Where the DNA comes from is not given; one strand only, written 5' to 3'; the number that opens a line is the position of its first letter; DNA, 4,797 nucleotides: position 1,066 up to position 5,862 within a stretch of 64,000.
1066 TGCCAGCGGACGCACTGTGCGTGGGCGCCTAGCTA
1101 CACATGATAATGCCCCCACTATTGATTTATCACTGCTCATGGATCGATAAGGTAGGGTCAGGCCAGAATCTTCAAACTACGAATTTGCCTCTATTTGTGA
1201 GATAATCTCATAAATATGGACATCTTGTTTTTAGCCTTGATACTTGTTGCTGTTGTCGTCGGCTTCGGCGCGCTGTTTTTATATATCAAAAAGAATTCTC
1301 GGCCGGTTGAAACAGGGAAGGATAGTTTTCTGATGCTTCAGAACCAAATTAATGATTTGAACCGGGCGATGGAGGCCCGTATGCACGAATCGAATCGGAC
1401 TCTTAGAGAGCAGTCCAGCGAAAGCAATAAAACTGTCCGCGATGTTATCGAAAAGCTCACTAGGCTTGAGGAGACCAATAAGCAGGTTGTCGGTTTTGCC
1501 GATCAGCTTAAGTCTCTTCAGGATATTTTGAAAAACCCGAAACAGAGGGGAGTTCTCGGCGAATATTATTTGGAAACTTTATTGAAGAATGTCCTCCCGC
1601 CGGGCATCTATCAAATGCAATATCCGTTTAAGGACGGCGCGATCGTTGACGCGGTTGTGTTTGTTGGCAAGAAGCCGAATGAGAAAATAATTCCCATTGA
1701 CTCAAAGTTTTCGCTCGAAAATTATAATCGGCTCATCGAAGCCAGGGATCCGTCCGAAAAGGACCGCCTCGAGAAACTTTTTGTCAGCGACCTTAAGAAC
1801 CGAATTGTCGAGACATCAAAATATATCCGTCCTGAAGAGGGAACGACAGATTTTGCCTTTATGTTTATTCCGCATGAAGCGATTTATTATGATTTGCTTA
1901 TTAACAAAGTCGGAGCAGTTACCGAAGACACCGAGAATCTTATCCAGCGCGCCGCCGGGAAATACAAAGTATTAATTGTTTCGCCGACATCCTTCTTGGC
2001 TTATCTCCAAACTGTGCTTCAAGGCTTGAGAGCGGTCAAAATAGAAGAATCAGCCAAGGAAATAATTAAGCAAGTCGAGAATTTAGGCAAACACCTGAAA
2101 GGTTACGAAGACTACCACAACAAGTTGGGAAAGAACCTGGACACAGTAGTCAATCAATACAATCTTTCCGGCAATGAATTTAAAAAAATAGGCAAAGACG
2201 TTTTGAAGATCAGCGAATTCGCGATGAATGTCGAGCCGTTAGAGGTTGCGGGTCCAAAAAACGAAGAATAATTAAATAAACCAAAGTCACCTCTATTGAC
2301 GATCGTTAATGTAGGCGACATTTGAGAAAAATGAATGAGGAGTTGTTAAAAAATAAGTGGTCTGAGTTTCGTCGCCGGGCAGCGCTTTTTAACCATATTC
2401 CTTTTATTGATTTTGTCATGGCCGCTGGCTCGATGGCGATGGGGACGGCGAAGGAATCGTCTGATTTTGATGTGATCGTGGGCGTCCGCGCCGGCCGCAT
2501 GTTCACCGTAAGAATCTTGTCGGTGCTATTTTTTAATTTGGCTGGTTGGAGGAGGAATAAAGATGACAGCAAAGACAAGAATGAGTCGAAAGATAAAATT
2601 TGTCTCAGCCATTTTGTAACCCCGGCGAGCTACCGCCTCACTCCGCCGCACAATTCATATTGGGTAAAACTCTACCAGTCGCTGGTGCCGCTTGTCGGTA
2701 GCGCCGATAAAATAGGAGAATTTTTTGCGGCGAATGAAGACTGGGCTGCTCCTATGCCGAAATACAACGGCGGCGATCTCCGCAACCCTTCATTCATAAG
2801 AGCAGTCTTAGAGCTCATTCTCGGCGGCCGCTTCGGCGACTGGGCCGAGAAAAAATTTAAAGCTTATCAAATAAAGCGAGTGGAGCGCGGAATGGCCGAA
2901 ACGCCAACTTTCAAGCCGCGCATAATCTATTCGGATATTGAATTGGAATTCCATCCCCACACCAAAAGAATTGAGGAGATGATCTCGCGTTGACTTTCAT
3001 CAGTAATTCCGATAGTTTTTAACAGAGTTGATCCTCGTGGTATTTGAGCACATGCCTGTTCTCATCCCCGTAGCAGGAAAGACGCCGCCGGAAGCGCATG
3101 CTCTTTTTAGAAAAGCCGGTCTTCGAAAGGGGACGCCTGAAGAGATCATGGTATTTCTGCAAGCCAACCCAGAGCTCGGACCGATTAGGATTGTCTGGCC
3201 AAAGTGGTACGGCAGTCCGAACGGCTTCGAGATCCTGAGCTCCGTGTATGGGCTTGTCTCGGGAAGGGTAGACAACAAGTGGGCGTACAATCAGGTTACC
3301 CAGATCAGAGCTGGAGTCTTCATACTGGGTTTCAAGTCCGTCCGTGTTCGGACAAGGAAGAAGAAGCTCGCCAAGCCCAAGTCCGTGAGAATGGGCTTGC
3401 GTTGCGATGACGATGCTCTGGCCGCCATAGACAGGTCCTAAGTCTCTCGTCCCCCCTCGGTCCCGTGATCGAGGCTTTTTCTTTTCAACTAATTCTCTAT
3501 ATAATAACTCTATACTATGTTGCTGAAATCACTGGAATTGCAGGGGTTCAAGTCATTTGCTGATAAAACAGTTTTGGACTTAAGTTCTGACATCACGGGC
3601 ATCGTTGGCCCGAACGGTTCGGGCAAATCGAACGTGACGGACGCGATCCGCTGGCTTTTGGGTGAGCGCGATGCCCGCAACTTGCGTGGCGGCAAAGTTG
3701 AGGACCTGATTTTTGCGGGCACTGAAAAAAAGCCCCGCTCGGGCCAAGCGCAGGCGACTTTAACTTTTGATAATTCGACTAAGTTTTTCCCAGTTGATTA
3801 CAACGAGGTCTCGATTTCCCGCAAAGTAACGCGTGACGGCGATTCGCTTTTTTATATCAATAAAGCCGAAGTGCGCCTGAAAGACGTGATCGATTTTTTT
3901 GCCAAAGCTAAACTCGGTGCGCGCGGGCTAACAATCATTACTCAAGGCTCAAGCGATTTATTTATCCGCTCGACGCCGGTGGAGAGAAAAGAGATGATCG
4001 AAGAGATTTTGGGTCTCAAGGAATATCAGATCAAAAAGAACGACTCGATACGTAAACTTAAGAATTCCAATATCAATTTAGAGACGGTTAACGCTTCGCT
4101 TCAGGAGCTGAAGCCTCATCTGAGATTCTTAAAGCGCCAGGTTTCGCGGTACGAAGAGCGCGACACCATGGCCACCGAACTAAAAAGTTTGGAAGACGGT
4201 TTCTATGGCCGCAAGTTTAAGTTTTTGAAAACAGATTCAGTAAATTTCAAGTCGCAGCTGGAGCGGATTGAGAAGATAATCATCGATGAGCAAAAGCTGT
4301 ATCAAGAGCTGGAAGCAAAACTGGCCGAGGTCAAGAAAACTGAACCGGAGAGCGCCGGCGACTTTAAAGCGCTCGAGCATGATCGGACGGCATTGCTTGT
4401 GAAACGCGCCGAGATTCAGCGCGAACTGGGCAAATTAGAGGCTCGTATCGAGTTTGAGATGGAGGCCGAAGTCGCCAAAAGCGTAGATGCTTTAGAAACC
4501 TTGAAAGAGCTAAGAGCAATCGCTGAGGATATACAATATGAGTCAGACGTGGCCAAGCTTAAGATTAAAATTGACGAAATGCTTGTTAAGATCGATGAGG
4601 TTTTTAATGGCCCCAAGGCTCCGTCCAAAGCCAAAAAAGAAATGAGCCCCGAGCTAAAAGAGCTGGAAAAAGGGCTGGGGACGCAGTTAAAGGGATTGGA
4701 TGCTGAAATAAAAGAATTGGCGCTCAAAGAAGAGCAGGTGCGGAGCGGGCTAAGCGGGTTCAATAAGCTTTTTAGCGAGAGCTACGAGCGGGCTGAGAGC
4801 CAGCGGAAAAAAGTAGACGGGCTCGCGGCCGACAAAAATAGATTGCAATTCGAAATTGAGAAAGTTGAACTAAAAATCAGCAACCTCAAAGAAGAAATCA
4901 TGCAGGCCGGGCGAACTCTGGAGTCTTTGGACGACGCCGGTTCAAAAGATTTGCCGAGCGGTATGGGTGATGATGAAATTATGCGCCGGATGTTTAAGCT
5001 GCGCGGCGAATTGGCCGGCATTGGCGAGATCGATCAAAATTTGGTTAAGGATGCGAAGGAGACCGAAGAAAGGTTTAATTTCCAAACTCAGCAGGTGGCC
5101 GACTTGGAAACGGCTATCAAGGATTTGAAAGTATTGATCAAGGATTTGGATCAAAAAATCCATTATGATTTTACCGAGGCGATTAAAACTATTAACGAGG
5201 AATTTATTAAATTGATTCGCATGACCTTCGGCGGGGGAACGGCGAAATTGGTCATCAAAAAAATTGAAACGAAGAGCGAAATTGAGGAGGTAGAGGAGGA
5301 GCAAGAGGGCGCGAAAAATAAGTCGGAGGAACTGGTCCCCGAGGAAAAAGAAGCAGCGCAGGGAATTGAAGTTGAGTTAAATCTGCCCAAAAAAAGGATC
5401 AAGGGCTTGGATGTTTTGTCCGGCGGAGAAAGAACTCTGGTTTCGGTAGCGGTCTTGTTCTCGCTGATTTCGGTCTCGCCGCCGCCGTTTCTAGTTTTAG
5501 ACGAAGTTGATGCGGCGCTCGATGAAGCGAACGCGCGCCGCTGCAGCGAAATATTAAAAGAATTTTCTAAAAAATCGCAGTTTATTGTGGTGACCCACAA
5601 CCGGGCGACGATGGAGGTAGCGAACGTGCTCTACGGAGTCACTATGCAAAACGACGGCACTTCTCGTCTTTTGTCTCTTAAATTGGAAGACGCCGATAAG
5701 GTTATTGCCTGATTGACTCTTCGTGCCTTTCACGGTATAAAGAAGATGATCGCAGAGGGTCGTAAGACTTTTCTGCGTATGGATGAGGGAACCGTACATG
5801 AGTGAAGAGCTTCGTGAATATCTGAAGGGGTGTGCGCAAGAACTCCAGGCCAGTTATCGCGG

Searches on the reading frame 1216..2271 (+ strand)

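Call 28: search_protein_families(library=pfam, proteins=[window:1216-2271:+], max_evalue=0.00001)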
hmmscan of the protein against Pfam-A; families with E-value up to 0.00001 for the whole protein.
window:1216-2271:+ (351 aa): 1 family
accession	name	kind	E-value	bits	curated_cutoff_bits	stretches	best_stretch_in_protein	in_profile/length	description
PF02646.22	RmuC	-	1.3e-53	182.4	26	1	44-327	2-276/291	RmuC family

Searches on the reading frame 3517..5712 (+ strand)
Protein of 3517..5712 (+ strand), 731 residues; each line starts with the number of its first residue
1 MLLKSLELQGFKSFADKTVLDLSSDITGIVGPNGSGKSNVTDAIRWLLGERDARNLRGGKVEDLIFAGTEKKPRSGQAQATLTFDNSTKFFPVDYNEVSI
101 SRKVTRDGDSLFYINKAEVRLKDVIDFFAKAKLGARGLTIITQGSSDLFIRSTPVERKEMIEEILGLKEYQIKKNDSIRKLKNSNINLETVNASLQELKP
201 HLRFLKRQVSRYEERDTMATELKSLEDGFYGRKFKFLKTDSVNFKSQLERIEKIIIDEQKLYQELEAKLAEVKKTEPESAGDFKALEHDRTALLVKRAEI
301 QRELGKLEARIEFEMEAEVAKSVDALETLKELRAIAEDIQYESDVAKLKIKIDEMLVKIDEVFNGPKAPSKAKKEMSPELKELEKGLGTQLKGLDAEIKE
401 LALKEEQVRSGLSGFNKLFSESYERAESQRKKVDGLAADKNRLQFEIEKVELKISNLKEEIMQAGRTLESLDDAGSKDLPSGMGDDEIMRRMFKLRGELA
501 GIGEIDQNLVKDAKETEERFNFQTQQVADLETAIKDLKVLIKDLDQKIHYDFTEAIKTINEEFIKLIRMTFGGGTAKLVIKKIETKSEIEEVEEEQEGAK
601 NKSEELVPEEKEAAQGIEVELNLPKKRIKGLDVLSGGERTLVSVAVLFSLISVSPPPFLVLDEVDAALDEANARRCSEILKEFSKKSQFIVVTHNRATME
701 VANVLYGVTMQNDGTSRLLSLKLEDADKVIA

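Call 28: search_protein_families(library=pfam, proteins=[window:3517-5712:+], max_evalue=0.00001)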
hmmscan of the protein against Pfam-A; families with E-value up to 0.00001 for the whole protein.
window:3517-5712:+ (731 aa): 5 families
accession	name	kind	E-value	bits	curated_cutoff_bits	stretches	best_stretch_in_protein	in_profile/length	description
PF02463.25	SMC_N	-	8.3e-69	231.8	40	1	3-716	2-219/220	RecF/RecN/SMC N terminal domain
PF13476.12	AAA_23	-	1.4e-19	72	27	1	5-201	1-199/201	AAA domain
PF13304.12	AAA_21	-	1.2e-15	58.8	27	1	26-63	1-36/304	AAA domain, putative AbiEii toxin, Type IV TA system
PF13175.12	AAA_15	-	1.2e-13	51.9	32.1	1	1-389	1-305/374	AAA ATPase domain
PF00005.33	ABC_tran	-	1.2e-06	29.6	25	0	25-47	12-34/137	ABC transporter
